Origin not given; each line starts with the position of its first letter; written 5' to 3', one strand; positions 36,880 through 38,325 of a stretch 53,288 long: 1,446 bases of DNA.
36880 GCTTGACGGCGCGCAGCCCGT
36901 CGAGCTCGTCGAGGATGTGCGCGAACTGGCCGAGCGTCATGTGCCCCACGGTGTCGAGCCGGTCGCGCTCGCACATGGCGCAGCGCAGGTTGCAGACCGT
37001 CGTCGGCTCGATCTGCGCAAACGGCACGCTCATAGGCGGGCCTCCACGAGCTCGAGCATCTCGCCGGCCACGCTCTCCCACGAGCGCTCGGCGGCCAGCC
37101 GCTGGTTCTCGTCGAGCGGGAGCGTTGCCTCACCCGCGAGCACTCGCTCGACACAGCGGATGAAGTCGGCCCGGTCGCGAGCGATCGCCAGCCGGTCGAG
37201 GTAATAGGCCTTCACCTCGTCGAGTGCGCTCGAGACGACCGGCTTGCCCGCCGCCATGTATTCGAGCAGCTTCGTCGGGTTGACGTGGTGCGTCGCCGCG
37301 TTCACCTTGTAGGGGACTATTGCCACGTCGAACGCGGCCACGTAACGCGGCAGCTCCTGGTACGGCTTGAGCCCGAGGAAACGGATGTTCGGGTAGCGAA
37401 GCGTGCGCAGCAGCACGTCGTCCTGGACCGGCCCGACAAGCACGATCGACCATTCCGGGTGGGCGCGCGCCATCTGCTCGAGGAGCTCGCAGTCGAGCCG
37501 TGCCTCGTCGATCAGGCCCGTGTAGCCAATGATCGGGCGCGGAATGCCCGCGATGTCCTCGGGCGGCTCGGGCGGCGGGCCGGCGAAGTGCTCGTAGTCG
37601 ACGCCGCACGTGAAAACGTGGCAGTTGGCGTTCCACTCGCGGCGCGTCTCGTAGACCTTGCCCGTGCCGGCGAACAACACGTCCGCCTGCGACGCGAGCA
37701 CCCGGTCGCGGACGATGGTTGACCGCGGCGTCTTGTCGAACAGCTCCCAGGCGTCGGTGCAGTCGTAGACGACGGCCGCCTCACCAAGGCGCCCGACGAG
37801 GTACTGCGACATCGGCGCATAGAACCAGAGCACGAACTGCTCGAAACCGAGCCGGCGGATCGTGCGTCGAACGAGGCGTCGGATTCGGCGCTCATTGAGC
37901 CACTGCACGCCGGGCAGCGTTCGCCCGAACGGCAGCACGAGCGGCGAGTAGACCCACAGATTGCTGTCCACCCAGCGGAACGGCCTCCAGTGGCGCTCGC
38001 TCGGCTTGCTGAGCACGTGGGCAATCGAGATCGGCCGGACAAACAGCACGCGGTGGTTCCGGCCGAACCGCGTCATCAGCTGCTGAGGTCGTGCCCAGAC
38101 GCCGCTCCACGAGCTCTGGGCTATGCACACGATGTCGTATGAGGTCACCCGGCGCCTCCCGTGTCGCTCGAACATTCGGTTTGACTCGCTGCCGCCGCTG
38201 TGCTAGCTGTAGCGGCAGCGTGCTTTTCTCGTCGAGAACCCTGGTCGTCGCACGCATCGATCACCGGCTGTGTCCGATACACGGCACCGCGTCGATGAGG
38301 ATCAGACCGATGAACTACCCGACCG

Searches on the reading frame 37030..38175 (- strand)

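Call 12: search_protein_families(library=pfam, proteins=[window:37030-38175:-], max_evalue=0.001)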
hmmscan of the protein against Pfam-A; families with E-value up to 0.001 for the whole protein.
window:37030-38175:- (381 aa): 3 families
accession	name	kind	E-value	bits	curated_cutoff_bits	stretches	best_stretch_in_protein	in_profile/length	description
PF13692.12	Glyco_trans_1_4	-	1.1e-12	48.9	27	1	214-346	2-140/142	Glycosyl transferases group 1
PF13524.12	Glyco_trans_1_2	-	1.3e-08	35.3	25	1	230-351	4-117/144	Glycosyl transferase-like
PF00534.26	Glycos_transf_1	-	3.6e-07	30.3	26.4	1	232-317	37-123/172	Glycosyl transferases group 1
